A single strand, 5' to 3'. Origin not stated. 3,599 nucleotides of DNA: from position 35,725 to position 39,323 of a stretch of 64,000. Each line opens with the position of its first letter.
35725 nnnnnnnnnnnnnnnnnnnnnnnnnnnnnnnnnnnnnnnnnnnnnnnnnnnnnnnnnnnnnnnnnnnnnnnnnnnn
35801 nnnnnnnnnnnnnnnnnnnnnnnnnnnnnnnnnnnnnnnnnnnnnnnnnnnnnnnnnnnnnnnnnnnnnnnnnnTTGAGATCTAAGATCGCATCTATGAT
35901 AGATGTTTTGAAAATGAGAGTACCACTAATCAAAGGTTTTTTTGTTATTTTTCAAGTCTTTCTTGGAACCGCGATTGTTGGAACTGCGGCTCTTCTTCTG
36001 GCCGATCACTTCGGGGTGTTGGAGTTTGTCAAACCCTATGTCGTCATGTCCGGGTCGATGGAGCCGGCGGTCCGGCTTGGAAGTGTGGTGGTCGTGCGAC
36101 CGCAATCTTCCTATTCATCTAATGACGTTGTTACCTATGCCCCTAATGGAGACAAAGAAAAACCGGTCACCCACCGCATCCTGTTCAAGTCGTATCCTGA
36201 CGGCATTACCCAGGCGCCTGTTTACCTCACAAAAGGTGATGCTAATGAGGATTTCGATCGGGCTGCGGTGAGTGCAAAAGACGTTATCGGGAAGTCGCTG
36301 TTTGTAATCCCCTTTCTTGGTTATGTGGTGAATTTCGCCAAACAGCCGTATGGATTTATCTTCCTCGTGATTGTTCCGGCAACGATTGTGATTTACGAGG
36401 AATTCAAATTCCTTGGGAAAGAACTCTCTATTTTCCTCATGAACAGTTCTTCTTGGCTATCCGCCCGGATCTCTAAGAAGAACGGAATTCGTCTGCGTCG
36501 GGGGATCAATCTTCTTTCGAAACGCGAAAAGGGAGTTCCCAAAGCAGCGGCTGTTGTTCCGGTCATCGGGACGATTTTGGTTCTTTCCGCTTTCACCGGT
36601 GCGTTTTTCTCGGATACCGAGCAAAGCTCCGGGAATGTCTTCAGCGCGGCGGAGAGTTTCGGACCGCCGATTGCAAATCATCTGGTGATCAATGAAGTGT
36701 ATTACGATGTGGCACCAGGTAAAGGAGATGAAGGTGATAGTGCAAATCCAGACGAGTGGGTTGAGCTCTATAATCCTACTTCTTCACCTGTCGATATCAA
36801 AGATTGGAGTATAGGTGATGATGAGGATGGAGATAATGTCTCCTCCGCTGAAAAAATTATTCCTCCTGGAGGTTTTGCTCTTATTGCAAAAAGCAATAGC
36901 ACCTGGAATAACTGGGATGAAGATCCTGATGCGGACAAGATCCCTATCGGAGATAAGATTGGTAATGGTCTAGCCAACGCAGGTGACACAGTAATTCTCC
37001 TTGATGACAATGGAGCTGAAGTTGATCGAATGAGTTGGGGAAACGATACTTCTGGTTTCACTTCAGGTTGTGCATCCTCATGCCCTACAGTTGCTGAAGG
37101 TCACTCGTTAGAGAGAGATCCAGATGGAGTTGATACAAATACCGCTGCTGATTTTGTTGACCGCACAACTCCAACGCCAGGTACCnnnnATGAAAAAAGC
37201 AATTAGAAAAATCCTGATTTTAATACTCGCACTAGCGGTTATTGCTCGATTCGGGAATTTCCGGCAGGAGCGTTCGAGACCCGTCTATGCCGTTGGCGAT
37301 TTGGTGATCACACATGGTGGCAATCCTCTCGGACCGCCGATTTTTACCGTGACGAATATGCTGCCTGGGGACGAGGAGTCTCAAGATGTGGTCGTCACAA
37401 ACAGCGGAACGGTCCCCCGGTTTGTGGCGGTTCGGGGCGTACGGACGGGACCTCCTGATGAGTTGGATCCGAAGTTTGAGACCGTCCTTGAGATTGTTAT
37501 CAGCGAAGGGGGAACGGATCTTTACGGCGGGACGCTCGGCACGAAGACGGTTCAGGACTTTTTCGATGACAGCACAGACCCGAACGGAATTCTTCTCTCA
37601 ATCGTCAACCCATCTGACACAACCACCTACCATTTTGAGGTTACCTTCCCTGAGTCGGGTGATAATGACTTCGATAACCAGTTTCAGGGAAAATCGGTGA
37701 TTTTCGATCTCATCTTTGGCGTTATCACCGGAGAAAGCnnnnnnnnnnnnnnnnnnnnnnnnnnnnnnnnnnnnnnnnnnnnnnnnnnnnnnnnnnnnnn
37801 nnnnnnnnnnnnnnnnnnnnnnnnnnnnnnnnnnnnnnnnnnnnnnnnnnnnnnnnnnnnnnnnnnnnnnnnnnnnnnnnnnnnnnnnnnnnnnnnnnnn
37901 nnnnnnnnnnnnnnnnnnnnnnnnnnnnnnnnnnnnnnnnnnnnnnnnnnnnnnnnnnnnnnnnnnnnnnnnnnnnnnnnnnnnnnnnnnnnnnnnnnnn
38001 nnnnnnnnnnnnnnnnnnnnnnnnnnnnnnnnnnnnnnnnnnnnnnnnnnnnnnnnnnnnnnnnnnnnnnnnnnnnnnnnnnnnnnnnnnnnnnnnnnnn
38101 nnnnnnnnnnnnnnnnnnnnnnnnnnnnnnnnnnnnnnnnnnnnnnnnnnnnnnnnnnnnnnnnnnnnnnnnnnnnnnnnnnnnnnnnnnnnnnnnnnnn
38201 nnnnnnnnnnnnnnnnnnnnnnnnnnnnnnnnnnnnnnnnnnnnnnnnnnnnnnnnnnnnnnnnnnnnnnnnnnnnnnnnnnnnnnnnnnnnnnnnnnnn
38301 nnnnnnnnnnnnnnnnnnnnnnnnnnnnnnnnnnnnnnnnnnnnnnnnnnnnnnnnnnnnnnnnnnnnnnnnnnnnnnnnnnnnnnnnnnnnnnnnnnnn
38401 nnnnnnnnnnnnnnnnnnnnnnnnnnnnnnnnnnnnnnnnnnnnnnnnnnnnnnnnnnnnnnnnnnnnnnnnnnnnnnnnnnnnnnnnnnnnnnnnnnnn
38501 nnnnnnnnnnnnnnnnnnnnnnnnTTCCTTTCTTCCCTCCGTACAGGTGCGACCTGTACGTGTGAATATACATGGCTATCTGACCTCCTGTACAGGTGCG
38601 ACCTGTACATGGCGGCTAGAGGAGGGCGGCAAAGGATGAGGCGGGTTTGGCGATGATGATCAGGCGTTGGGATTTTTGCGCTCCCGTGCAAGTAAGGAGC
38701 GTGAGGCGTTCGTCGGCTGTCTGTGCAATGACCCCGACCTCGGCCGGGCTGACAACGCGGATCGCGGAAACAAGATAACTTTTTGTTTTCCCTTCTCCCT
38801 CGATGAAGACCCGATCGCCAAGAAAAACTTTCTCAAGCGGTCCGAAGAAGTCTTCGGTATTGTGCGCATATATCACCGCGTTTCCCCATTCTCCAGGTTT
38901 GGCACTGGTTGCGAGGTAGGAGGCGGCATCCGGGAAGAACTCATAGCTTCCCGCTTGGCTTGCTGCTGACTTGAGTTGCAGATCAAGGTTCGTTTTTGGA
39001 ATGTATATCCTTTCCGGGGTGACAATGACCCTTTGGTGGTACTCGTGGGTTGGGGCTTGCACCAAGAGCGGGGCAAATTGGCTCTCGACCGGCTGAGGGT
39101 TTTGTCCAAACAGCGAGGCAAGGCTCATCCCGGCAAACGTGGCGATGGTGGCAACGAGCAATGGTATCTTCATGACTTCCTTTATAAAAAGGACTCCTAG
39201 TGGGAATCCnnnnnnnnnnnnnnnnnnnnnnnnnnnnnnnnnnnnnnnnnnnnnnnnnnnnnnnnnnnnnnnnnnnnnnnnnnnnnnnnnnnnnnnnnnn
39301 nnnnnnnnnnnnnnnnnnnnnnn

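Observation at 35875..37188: SipW-type signal peptidase fused in frame to its own substrate-like LTD domain (internal SipW-cognate signal motif, no internal start or stop)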

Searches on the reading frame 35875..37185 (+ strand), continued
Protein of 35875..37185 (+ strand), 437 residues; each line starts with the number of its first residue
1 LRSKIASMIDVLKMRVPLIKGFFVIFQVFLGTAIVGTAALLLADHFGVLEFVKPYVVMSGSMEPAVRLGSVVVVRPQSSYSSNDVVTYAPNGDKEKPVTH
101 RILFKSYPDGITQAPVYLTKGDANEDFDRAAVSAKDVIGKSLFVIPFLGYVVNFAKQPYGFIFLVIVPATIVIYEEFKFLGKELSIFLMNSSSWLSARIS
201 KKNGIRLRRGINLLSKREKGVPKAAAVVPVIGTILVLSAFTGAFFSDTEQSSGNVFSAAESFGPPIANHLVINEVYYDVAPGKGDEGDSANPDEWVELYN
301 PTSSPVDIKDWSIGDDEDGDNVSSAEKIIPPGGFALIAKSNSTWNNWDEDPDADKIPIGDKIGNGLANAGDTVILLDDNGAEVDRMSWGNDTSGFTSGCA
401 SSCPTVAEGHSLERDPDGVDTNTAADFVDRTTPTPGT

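Call 26: predict_structure(alignment_id=A1)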
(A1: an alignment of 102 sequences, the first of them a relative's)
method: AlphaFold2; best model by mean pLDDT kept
length: 430 residues; sequences in the alignment: 102
mean_pLDDT: 86.2   pTM: 0.51
mean pLDDT of the five models: 86.2, 86.0, 85.4, 84.5, 83.6
residues with pLDDT >= 90: 259; 70-90: 106; 50-70: 44; < 50: 21
segments of 3 or more residues with pLDDT < 50: 235-251
pLDDT, mean of each block of 10 residues (from residue 1): 69 87 87 84 89 95 96 97 93 97 96 97 96 96 91 88 87 91 86 70 51 65 76 51 42 65 97 80 77 96 95 94 97 94 93 93 95 97 88 84 96 95 96
secondary structure, 60 per line:
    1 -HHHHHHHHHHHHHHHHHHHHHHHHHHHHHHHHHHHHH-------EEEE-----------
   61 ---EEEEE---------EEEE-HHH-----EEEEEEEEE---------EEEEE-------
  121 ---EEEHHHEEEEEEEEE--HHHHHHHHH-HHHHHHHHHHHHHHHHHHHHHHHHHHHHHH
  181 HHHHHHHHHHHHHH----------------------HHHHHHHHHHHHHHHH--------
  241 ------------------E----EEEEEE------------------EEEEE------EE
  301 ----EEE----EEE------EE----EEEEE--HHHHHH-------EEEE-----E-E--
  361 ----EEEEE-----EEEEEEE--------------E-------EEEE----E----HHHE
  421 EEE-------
elements in order: H2-38 E46-49 E64-68 E78-81 E91-99 E109-113 E124-126 E130-138 H141-149 H151-194 H217-232 E264-269 E288-292 E305-307 E312-314 E327-331 H334-339 E347-350 E365-369 E375-381 E404-407 E420-423

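Call 29: search_solved_structures(query=window:35896-37185:+, max_evalue=1, show_alignments=2)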
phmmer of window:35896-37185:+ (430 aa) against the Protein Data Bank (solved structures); distinct sequences matched with E-value up to 1: 3.
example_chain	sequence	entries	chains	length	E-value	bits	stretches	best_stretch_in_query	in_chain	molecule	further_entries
7p2q_A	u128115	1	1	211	5.3e-07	32.1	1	19-165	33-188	Signal peptidase complex catalytic subunit SEC11C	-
7p2p_A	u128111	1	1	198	1.1e-06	31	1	20-158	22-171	Signal peptidase complex catalytic subunit SEC11A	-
9rjb_A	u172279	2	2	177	2.5e-06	29.9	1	20-157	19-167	Signal peptidase complex catalytic subunit SEC11A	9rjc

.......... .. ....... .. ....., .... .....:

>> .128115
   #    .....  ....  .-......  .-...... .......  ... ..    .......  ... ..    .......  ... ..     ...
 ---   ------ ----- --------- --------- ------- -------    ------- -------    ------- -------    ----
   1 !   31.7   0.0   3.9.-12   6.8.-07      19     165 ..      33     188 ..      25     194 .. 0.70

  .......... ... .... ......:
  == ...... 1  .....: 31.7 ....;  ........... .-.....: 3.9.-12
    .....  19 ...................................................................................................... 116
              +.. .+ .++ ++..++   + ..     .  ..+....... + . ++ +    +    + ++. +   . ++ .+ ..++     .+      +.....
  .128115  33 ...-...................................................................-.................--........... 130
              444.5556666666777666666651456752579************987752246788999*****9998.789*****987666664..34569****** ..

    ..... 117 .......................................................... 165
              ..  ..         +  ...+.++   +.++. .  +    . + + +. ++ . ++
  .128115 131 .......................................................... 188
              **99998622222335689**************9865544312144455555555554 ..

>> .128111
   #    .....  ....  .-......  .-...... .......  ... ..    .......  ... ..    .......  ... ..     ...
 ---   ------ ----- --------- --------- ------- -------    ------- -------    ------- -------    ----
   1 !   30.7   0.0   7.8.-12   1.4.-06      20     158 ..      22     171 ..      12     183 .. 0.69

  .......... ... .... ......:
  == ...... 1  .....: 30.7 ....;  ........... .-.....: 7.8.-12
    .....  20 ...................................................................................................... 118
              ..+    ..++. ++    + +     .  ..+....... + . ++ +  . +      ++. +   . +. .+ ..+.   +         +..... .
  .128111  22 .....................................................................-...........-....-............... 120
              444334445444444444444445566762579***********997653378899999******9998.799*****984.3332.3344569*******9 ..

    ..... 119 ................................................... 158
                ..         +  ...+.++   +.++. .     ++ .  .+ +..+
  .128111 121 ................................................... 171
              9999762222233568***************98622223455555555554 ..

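Call 30: fold_search(model_id=the predicted structure, library=pdb)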
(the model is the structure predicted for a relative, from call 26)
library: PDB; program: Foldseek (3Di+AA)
matches with E <= 10: 537; with E <= 0.001: 15
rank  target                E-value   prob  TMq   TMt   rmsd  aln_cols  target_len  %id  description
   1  7p2q_A                9.0e-06  1.00  0.23  0.61   5.9       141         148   28  Human Signal Peptidase Complex Paralog C (SPC-C) (released 2021-10-06)
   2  7p2p_A                4.8e-05  1.00  0.25  0.63   4.5       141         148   26  Human Signal Peptidase Complex Paralog A (SPC-A) (released 2021-10-06)
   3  3jt0_A                1.8e-04  1.00  0.21  0.71   3.9       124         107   17  Crystal Structure of the C-terminal fragment (426-558) Lamin-B1 from Homo sapiens, Northeast Structural Genomics Conso (released 2009-09-22)
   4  7yvd_C                1.8e-04  1.00  0.19  0.54   6.6       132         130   13  The crystal structure of the progerin C-terminal peptide and the Ig-like domain of lamin A/C (released 2023-08-30)
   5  1ifr                  2.0e-04  1.00  0.21  0.68   4.2       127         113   16  Structure of Lamin A/C Globular Domain (released 2002-07-17)
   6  3gef_A                2.0e-04  1.00  0.20  0.65   5.9       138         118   12  Crystal structure of the R482W mutant of lamin A/C (released 2009-08-04)
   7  7crg_B                2.8e-04  1.00  0.20  0.58   4.9       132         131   14  Beta-strand-mediated dimeric formation of the extended Ig-like domains of human lamin A/C (released 2021-08-25)
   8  7crg_A                2.8e-04  1.00  0.20  0.57   5.0       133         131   14  Beta-strand-mediated dimeric formation of the extended Ig-like domains of human lamin A/C (released 2021-08-25)
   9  6rpr_B                3.4e-04  1.00  0.20  0.66   4.1       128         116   14  LEM domain of Emerin mutant T43I in complex with BAF dimer and the Igfold of the lamin A/C (released 2020-03-04)
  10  3jt0_B                3.8e-04  1.00  0.20  0.70   3.9       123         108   16  Crystal Structure of the C-terminal fragment (426-558) Lamin-B1 from Homo sapiens, Northeast Structural Genomics Conso (released 2009-09-22)
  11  3umn_B                4.0e-04  1.00  0.21  0.66   4.1       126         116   13  Crystal Structure of Lamin-B1 (released 2011-11-30)
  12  3umn_A                5.7e-04  1.00  0.20  0.64   4.2       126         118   14  Crystal Structure of Lamin-B1 (released 2011-11-30)
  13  6ghd_B                7.6e-04  1.00  0.20  0.62   4.2       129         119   14  Structural analysis of the ternary complex between lamin A/C, BAF and emerin identifies an interface disrupted in auto (released 2018-08-08)
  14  4q1z                  8.0e-04  1.00  0.25  0.27   7.1       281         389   11  Crystal structure of a DUF4876 family protein (BT_1938) from Bacteroides thetaiotaomicron VPI-5482 at 2.50 A resolution (released 2014-04-23)
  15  6ghd_F                8.5e-04  1.00  0.20  0.64   4.2       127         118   14  Structural analysis of the ternary complex between lamin A/C, BAF and emerin identifies an interface disrupted in auto (released 2018-08-08)
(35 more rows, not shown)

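Call 73: list_cluster_members(proteins=[P0001])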
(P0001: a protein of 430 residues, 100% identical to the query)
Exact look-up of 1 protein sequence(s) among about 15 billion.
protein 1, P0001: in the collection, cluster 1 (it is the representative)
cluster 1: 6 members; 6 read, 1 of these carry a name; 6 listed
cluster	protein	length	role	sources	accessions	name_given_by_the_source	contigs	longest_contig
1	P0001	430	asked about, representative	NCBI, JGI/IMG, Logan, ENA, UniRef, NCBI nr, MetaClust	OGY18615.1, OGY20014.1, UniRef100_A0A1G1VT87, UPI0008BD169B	MAG: signal peptidase I [Candidatus Chisholmbacteria bacterium RIFCSPLOWO2_01_FULL_50_28] | Signal peptidase I n=1 Tax=Candidatus Chisholmbacteria bacterium ... | MAG: signal peptidase I [Candidatus Chisholmbacteria bacterium RIFCSPHIGHO2_01_FULL_52_32]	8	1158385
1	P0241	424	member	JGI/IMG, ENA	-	-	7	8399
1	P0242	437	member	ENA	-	-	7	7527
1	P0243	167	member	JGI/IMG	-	-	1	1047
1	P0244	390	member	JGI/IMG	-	-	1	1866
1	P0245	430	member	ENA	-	-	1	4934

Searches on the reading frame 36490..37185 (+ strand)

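Call 9: search_protein_families(library=ncbifam, proteins=[window:36490-37185:+], max_evalue=10)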
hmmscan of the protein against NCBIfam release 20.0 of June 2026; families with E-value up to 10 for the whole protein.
seq(232 aa): 1 family
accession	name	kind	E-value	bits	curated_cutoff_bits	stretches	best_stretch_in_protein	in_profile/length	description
TIGR04088.1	cognate_SipW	domain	0.033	14.4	19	1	26-54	2-32/34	SipW-dependent-type signal peptide-containing protein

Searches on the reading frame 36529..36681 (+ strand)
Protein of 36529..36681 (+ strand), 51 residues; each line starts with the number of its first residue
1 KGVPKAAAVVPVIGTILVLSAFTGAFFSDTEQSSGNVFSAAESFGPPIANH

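Call 9: search_protein_families(library=ncbifam, proteins=[window:36529-36681:+], max_evalue=10)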
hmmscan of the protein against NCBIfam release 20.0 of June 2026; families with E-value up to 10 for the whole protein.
seq(51 aa): 1 family
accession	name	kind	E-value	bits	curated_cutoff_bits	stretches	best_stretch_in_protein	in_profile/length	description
TIGR04088.1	cognate_SipW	domain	0.0025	17.9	19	1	13-41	2-32/34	SipW-dependent-type signal peptide-containing protein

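Call 76: search_protein_families(library=ncbifam, alignment_id=A6, max_evalue=0.01)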
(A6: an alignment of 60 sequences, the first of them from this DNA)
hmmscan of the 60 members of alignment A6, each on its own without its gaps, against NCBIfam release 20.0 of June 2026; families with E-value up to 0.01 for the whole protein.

A. member 1, seq(43 aa): 1 family
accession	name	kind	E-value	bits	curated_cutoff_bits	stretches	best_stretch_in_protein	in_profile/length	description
TIGR04088.1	cognate_SipW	domain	0.0014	18.7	19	1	13-41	2-32/34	SipW-dependent-type signal peptide-containing protein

B. families by the number of members that match (of 60 scanned): 1 family
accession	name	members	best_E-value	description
TIGR04088.1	cognate_SipW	21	1.1e-09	SipW-dependent-type signal peptide-containing protein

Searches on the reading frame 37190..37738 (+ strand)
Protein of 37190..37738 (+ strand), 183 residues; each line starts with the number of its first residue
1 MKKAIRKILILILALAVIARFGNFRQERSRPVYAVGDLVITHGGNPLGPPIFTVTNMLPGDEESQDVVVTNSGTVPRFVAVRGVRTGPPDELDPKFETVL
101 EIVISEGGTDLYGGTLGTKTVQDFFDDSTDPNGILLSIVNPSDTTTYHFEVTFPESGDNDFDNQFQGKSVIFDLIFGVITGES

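Call 9: search_protein_families(library=ncbifam, proteins=[window:37190-37738:+], max_evalue=10)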
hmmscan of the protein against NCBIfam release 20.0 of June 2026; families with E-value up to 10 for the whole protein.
seq(183 aa): 1 family
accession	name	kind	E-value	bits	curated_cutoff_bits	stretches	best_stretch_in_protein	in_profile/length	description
TIGR04090.1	exp_by_SipW_IV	subfamily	0.21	11.3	60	1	54-81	48-76/241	BsaA family SipW-dependent biofilm matrix protein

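Call 46: search_protein_families(library=pfam, alignment_id=A3, max_evalue=0.01)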
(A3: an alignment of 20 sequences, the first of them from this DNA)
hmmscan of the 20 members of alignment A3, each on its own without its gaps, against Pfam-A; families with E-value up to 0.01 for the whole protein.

A. member 1, seq(183 aa): 0 families

B. families by the number of members that match (of 20 scanned): 1 family
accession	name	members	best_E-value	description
PF12389.13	Peptidase_M73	10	4.1e-06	Camelysin metallo-endopeptidase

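Call 70: search_solved_structures(query=A3, max_evalue=1, show_alignments=1)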
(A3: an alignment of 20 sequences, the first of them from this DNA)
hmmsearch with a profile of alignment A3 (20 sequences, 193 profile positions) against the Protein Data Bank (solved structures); distinct sequences matched with E-value up to 1: 1.
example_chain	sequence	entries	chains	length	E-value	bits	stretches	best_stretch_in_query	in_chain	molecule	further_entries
8aur_A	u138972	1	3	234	0.37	13.3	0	52-76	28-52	Major biofilm matrix component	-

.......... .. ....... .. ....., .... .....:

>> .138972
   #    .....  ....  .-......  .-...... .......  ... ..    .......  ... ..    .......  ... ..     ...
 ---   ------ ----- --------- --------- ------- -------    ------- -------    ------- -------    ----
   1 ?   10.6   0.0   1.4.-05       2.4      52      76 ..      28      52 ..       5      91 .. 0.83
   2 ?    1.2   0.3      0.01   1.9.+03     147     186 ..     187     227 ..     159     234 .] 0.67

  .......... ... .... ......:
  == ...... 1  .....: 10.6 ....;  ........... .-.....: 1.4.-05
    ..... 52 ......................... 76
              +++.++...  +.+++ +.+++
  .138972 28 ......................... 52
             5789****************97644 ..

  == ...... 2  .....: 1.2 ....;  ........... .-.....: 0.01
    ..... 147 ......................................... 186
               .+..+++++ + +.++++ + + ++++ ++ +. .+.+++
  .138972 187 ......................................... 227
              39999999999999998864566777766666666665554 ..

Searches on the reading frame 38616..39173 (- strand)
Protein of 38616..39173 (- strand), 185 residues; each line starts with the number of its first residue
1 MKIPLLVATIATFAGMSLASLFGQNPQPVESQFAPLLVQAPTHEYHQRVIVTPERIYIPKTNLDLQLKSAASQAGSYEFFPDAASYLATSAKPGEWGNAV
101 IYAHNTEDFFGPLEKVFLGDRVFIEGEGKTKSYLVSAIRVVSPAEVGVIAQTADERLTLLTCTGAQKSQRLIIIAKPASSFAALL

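Call 3: search_protein_families(library=pfam, proteins=[window:38616-39173:-], max_evalue=0.01)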
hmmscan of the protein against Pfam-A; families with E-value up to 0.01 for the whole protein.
window:38616-39173:- (185 aa): 1 family
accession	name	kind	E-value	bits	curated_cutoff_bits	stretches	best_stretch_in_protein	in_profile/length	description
PF04203.18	Sortase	-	1.1e-20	74.1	26.6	1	56-177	1-124/125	Sortase domain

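Call 4: search_protein_families(library=ncbifam, proteins=[window:38616-39173:-], max_evalue=0.01)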
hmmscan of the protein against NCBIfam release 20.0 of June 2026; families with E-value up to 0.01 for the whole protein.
window:38616-39173:- (185 aa): 7 families
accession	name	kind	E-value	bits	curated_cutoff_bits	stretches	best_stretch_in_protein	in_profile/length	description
NF033745.1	class_C_sortase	subfamily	3e-12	46.8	160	1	44-175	81-218/220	class C sortase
TIGR01076.1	sortase_fam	subfamily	8.8e-12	45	39.35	1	84-176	27-126/136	sortase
TIGR03784.1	marine_sortase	equivalog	7.7e-10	38.7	158.25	1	83-162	77-156/174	class GN sortase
NF033747.1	class_E_sortase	subfamily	2.9e-08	33.8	160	1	55-176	73-204/211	class E sortase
NF058671.1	sortase_SrtD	exception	1.2e-07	31.6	140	1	88-162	95-168/187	class D sortase, LPxTATN-specific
NF033746.1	class_D_sortase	subfamily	1.2e-07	31.6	165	1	86-176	39-132/135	class D sortase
NF033748.1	class_F_sortase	subfamily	6.9e-07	29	166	1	52-168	10-139/155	class F sortase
